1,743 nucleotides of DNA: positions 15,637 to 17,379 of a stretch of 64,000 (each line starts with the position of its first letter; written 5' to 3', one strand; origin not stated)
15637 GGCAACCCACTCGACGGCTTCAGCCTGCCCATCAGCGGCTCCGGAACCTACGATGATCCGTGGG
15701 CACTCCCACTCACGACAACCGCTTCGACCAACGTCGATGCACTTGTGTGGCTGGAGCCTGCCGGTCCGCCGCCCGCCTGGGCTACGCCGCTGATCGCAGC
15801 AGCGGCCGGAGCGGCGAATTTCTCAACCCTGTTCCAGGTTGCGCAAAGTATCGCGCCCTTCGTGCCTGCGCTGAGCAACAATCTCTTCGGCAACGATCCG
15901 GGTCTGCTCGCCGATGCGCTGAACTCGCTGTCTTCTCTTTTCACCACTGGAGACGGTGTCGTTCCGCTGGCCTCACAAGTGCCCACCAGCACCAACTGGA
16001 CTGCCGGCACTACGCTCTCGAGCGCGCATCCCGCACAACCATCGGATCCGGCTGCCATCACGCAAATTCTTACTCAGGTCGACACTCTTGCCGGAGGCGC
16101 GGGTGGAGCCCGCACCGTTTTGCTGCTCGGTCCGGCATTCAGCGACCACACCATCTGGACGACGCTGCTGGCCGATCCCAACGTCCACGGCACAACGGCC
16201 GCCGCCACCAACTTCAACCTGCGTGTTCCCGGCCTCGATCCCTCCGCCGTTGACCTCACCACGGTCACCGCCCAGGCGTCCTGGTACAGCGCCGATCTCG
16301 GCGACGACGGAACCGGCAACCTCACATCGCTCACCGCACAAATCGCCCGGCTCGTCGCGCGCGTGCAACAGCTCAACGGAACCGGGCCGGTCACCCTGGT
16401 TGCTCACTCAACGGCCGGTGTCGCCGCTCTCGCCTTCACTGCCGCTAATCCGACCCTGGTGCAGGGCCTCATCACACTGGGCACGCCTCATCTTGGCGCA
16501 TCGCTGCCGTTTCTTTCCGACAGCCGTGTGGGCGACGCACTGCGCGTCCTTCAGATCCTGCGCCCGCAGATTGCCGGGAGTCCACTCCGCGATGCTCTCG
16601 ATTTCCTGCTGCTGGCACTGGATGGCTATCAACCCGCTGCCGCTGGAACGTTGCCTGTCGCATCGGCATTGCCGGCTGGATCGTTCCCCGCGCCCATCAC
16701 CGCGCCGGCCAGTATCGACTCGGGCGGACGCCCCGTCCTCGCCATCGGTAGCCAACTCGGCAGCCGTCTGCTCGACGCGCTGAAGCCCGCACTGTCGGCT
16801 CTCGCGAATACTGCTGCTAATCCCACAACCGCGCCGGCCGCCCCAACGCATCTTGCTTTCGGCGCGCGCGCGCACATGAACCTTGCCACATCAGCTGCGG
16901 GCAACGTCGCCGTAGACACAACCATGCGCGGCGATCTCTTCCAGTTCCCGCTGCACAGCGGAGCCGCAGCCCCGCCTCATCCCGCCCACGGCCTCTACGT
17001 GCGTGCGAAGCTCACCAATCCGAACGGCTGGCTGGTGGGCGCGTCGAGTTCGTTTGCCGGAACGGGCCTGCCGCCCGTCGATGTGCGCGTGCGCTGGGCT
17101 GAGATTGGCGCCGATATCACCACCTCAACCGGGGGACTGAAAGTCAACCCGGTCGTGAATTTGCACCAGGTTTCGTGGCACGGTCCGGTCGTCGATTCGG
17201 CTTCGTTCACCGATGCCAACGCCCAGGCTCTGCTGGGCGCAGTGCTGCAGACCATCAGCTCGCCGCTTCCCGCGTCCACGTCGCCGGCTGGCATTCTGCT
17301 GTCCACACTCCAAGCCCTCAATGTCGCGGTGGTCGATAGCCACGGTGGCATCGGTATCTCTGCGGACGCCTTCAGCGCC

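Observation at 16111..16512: Lipase/PGAP1-like alpha/beta-hydrolase core with non-canonical AHSTA nucleophile elbow buried in the giant protein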

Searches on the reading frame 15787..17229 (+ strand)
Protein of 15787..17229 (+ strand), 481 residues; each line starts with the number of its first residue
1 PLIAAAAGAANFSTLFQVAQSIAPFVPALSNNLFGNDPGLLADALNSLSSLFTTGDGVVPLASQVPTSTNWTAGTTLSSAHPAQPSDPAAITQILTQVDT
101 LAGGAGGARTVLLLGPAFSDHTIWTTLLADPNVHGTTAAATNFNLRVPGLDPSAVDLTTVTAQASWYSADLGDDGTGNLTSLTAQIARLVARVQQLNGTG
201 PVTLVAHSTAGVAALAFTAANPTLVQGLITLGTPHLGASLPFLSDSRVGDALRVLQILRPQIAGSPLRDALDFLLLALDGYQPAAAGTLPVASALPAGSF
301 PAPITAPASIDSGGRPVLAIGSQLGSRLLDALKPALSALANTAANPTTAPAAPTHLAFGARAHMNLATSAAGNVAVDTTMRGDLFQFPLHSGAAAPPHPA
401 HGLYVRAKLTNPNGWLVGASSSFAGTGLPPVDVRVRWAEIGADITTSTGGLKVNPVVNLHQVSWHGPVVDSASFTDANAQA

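Call 8: search_solved_structures(query=window:15937-17139:+, max_evalue=10, show_alignments=3)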
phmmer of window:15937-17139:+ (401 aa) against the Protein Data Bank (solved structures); distinct sequences matched with E-value up to 10: 10.
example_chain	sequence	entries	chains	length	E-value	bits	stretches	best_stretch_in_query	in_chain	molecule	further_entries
1qge_D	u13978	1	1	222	0.0008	22.2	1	112-195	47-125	PROTEIN (TRIACYLGLYCEROL HYDROLASE)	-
1tah_B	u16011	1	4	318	0.013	18.3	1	113-201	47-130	LIPASE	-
1cvl_A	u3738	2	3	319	0.014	18.1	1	112-201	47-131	TRIACYLGLYCEROL HYDROLASE | Lipase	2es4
7cof_A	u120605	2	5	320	0.031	17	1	108-191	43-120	Alpha/beta hydrolase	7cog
1ys1_X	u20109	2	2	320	0.056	16.2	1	108-190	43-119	Lipase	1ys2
1hqd_A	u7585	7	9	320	0.065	15.9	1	108-194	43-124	LIPASE | TRIACYL-GLYCEROL-HYDROLASE | TRIACYL-GLYCEROL HYDROLASE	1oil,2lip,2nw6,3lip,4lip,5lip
1ex9_A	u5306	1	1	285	0.073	15.8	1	135-195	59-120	LACTONIZING LIPASE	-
7dq9_A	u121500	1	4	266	0.098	15.4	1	137-197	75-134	Predicted hydrolases or acyltransferases (Alpha/beta hydrolase superfamily)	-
5ng7_A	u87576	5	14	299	2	11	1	148-190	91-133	epoxide hydrolase | Alpha/beta epoxide hydrolase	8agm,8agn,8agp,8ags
8xy5_A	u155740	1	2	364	2.7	10.6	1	112-304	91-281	Alpha/beta hydrolase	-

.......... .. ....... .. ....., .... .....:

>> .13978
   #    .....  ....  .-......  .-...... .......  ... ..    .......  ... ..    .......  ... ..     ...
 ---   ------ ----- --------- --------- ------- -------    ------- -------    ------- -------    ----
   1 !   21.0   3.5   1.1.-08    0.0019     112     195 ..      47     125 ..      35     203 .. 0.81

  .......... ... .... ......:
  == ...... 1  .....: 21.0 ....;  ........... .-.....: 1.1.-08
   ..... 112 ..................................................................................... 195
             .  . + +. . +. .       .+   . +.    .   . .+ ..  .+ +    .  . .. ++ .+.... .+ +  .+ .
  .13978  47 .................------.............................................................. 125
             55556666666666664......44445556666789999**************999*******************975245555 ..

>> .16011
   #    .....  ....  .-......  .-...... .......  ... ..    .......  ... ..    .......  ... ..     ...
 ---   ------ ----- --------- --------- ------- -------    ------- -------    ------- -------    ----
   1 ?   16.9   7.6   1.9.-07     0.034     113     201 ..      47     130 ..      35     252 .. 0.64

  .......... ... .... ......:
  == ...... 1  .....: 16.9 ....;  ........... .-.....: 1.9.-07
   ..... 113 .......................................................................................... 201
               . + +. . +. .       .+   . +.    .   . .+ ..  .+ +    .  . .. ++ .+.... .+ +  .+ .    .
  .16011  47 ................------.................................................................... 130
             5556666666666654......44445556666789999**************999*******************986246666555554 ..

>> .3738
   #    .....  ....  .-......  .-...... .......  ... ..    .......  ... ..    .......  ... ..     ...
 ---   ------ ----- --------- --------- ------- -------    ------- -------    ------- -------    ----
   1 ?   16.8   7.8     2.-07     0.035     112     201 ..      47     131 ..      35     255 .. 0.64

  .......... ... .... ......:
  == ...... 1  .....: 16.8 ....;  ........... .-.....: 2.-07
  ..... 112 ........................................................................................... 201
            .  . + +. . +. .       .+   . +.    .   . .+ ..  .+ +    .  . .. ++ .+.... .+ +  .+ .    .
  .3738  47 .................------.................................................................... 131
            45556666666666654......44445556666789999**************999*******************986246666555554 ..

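Call 9: search_protein_families(library=pfam, proteins=[window:15937-17139:+], max_evalue=10)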
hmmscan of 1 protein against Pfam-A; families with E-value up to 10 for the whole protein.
window:15937-17139:+ (401 aa): 4 families
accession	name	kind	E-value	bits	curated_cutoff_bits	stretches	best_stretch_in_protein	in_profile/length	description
PF00561.26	Abhydrolase_1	-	1.6e-05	25.1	25.8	1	134-192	53-111/245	alpha/beta hydrolase fold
PF07819.20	PGAP1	-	0.00037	20.8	24.3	1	113-192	45-136/233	PGAP1-like alpha/beta domain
PF12146.15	Hydrolase_4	-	0.0021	17.8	27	1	129-183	55-109/239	Serine aminopeptidase, S33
PF02089.21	Palm_thioest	-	0.16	12.1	26.8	1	114-189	31-114/254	Palmitoyl protein thioesterase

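Call 10: find_homologous_proteins(query=window:15787-17229:+, max_evalue=0.001)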
Query window:15787-17229:+ (481 aa): 14 proteins with E <= 0.001 among 8000 candidates.
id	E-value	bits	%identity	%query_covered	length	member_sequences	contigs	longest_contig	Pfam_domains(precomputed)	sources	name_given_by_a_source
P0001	4.5e-113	397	64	66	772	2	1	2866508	PF00561.27,PF07819.20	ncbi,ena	-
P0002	1.2e-112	396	80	51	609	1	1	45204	-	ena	-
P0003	2.9e-107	378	50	90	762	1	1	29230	-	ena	-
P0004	4.7e-96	341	51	77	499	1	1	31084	PF07819.20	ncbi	-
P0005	3.1e-86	309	45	97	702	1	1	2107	-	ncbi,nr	ncbi:MAG TPA: hypothetical protein VHE33_04350, partial [Acidobacteriaceae bacterium]|nr:hypothetica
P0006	3.4e-84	302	77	40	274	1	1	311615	-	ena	-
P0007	3.6e-80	289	87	33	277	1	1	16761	-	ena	-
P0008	3.5e-79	285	44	79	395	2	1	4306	PF07819.20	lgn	-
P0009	1.7e-72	263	70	38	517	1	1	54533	-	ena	-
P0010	2.3e-67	246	49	71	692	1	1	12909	-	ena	-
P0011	6.9e-64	235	79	30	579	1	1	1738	-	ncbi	ncbi:MAG TPA: hypothetical protein VGH84_17635, partial [Steroidobacteraceae bacterium]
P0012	1.6e-54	204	50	53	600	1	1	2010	-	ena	-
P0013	5.5e-48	182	51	42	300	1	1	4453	-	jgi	jgi:hypothetical protein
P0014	2.1e-34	138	64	23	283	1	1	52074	-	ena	-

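Call 35: find_encoding_contigs(protein=P0001, flank=10000, max_places=3)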
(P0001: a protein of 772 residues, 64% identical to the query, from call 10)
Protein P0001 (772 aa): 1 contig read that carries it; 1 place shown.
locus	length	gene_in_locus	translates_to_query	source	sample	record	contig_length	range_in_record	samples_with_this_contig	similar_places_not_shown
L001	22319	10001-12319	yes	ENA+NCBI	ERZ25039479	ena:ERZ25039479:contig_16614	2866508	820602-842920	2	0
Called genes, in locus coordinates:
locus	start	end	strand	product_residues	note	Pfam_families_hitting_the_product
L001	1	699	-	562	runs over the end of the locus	PF13509:S1_2 (faint), PF21710:Spt6_S1 (faint), PF00575:S1, PF23459:S1_RRP5, PF00575:S1, PF23459:S1_RRP5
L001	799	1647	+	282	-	PF01346:FKBP_N, PF00254:FKBP_C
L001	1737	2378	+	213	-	-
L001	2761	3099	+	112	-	-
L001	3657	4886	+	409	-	PF05559:DUF763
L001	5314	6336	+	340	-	PF01757:Acyl_transf_3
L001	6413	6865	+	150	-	PF10604:Polyketide_cyc2 (faint), PF08327:AHSA1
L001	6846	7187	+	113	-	PF12840:HTH_20, PF01022:HTH_5, PF01047:MarR (weak)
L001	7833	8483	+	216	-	-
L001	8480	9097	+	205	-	-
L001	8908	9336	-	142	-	-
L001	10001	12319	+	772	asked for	PF00561:Abhydrolase_1 (faint), PF07819:PGAP1 (weak)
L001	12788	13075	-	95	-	-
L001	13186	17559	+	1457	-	PF20248:DUF6603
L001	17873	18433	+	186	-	-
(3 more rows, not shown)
